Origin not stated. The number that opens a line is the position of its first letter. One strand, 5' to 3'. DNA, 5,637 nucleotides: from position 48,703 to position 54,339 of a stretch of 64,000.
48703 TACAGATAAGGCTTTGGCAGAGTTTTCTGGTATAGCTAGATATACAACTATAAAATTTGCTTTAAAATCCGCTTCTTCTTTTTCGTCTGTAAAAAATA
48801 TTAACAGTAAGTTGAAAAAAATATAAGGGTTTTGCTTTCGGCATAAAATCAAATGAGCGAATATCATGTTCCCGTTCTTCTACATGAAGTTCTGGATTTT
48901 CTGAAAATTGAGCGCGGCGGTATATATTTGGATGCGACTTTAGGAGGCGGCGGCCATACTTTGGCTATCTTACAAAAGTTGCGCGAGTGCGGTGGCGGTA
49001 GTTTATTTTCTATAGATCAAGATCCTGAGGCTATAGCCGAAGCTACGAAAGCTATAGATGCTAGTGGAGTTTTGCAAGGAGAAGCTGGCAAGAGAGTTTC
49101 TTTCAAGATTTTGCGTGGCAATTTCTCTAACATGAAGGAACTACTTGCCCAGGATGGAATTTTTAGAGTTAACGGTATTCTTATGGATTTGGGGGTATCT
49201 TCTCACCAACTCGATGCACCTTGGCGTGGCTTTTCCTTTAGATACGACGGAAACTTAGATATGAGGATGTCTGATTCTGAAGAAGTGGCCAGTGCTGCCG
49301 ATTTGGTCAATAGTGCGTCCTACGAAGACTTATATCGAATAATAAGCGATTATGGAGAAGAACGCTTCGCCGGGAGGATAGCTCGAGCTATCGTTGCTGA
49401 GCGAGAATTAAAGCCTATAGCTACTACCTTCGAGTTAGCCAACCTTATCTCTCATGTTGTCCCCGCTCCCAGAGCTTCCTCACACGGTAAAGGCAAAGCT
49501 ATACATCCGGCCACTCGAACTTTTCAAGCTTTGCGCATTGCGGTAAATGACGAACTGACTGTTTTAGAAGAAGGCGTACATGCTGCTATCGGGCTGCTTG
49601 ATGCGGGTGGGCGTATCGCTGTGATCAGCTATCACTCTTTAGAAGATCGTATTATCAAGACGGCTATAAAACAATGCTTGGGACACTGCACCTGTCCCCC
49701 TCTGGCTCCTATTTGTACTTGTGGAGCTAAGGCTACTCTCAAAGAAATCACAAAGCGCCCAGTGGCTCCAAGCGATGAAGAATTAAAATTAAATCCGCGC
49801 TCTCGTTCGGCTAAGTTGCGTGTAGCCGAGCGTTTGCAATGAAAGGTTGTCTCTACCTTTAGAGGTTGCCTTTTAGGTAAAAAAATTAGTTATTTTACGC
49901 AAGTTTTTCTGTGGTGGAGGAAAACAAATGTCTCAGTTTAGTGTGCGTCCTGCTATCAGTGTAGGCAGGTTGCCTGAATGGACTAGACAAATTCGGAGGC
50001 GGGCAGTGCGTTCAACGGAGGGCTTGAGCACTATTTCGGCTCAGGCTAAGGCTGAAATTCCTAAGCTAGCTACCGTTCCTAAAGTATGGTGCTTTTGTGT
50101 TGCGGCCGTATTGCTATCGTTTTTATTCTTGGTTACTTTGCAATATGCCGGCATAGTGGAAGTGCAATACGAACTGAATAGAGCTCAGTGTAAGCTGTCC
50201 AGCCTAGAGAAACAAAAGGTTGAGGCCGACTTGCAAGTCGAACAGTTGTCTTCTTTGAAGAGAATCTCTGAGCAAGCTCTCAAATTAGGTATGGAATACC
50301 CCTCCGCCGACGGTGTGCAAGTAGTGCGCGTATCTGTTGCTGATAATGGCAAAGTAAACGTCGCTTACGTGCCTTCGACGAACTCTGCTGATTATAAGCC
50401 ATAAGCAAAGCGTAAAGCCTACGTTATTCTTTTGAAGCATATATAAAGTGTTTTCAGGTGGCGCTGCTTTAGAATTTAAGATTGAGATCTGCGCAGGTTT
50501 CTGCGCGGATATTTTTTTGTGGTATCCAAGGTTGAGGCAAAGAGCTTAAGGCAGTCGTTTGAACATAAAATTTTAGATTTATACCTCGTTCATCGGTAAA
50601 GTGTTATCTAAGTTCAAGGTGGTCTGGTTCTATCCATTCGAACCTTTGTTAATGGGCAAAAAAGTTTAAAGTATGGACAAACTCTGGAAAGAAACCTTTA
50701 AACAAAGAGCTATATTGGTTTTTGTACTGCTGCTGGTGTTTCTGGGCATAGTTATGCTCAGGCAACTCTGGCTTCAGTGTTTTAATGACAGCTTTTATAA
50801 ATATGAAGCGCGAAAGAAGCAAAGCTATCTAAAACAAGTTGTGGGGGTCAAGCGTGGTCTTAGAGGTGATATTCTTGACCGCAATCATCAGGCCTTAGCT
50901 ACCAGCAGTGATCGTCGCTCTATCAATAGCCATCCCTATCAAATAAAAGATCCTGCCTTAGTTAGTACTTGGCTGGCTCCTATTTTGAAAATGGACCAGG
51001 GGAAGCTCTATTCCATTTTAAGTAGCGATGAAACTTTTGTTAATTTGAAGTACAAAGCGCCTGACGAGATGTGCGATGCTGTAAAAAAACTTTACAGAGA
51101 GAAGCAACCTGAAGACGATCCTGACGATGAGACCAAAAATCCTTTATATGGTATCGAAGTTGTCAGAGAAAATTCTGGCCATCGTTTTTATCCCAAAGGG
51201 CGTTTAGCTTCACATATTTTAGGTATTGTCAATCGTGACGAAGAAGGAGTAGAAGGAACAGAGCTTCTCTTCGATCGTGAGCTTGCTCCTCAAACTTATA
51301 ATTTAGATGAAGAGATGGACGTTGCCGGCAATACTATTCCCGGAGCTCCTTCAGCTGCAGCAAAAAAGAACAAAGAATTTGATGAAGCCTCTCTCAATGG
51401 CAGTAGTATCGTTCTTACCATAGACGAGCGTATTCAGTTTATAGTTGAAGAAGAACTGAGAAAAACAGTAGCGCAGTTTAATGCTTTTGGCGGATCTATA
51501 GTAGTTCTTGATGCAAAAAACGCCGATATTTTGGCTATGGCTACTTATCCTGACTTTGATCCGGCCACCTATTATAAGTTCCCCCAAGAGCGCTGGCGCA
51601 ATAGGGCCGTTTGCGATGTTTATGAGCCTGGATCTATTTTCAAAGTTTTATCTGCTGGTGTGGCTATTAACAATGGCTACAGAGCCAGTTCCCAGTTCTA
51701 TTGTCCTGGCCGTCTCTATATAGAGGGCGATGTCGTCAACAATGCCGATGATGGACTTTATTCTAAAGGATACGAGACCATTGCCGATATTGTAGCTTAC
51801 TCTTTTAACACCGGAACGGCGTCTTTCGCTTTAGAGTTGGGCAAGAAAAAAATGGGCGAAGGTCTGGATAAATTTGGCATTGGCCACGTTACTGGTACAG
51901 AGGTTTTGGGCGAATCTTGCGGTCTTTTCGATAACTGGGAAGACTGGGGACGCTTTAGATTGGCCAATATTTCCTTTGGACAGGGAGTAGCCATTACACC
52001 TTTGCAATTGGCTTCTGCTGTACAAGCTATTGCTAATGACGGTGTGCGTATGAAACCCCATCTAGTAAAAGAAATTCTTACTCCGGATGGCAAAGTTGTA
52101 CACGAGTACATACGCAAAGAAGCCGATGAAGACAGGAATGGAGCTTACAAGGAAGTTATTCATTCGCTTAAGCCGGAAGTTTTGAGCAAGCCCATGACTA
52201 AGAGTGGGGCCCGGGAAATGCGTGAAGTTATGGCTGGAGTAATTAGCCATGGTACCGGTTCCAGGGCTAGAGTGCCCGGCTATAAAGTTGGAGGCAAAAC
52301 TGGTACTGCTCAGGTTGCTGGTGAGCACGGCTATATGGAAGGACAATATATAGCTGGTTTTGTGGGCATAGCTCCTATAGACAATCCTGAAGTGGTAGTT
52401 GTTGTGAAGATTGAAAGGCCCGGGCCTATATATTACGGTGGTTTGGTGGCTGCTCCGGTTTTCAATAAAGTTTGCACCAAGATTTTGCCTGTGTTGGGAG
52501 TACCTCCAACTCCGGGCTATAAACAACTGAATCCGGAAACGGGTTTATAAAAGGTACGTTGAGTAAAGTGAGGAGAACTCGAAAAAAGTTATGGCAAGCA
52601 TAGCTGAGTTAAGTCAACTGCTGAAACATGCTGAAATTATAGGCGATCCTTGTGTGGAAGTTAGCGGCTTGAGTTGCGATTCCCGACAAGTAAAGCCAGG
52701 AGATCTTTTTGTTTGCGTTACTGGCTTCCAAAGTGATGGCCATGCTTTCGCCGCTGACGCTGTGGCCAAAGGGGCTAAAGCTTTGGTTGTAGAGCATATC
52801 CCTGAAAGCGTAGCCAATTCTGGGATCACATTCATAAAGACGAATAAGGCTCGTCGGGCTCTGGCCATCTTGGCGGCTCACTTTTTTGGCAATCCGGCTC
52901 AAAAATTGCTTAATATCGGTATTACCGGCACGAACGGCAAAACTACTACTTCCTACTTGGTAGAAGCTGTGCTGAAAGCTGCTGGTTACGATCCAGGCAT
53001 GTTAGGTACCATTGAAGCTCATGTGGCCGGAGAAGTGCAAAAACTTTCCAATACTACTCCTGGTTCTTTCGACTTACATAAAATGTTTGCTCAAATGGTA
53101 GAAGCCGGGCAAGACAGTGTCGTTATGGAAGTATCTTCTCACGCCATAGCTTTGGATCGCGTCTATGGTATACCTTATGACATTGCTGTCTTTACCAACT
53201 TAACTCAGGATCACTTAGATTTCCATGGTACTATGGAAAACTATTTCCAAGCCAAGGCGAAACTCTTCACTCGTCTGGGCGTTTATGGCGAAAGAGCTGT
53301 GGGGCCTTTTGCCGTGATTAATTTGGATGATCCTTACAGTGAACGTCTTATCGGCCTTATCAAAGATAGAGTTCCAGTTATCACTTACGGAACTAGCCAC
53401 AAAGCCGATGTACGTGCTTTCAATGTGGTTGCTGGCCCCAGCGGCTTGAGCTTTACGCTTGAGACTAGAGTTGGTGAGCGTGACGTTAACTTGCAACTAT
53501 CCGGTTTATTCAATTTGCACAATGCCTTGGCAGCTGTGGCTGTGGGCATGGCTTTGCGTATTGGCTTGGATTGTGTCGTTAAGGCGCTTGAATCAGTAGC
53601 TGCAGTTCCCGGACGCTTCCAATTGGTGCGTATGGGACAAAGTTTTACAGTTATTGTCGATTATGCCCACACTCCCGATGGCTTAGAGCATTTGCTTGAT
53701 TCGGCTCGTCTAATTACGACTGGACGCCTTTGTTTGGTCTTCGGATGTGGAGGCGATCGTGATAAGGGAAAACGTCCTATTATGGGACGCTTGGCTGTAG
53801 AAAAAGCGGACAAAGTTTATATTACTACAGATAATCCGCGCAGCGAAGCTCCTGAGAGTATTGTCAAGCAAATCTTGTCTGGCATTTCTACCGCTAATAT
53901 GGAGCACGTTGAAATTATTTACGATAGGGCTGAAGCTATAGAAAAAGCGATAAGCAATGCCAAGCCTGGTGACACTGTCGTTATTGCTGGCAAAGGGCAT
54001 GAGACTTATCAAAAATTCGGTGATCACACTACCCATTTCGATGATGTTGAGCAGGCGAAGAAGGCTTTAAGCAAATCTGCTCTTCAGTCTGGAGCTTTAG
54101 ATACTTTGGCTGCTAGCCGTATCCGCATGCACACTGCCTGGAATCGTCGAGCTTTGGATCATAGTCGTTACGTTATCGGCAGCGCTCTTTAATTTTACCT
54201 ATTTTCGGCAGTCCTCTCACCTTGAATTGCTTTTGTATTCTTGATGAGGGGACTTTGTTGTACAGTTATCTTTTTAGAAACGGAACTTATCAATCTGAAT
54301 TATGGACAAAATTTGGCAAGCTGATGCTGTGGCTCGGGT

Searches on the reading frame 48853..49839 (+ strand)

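Call 7: search_protein_families(library=pfam, proteins=[window:48853-49839:+], max_evalue=0.001)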
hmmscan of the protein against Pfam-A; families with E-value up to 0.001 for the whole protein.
window:48853-49839:+ (329 aa): 1 family
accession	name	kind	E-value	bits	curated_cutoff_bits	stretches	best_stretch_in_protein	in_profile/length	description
PF01795.25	Methyltransf_5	-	6.2e-108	361.4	27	1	4-327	3-308/309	MraW methylase family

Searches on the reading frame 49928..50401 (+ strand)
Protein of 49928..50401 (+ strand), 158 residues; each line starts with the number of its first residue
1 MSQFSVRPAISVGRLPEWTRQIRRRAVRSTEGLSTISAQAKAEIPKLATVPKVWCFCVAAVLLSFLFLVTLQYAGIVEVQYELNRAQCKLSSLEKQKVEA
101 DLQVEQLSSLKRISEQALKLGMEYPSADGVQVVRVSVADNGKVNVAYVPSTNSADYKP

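Call 7: search_protein_families(library=pfam, proteins=[window:49928-50401:+], max_evalue=0.001)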
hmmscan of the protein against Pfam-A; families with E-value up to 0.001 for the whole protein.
window:49928-50401:+ (158 aa): 1 family
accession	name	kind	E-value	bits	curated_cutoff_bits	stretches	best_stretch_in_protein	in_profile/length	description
PF04977.20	DivIC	-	0.00012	22.2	28.9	1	59-125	2-70/80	Septum formation initiator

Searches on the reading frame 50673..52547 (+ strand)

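Call 7: search_protein_families(library=pfam, proteins=[window:50673-52547:+], max_evalue=0.001)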
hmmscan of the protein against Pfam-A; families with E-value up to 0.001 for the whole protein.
window:50673-52547:+ (625 aa): 2 families
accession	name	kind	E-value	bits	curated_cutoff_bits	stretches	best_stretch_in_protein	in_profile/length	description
PF00905.27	Transpeptidase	-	5.2e-70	236.4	22.1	1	274-600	1-297/299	Penicillin binding protein transpeptidase domain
PF03717.20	PBP_dimer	-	5.6e-07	30.6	24.4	1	62-189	4-126/180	Penicillin-binding Protein dimerisation domain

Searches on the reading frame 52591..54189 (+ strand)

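Call 7: search_protein_families(library=pfam, proteins=[window:52591-54189:+], max_evalue=0.001)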
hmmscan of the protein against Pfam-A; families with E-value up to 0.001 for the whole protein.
window:52591-54189:+ (533 aa): 3 families
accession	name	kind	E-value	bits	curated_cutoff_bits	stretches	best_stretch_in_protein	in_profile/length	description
PF08245.18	Mur_ligase_M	-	3.7e-57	194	24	1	111-318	1-199/200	Mur ligase middle domain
PF02875.26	Mur_ligase_C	-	2.7e-36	125.6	28.4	1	341-469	1-127/127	Mur ligase, glutamate ligase domain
PF01225.30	Mur_ligase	-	1.1e-11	45.4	21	1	23-98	1-94/95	Mur ligase family, catalytic domain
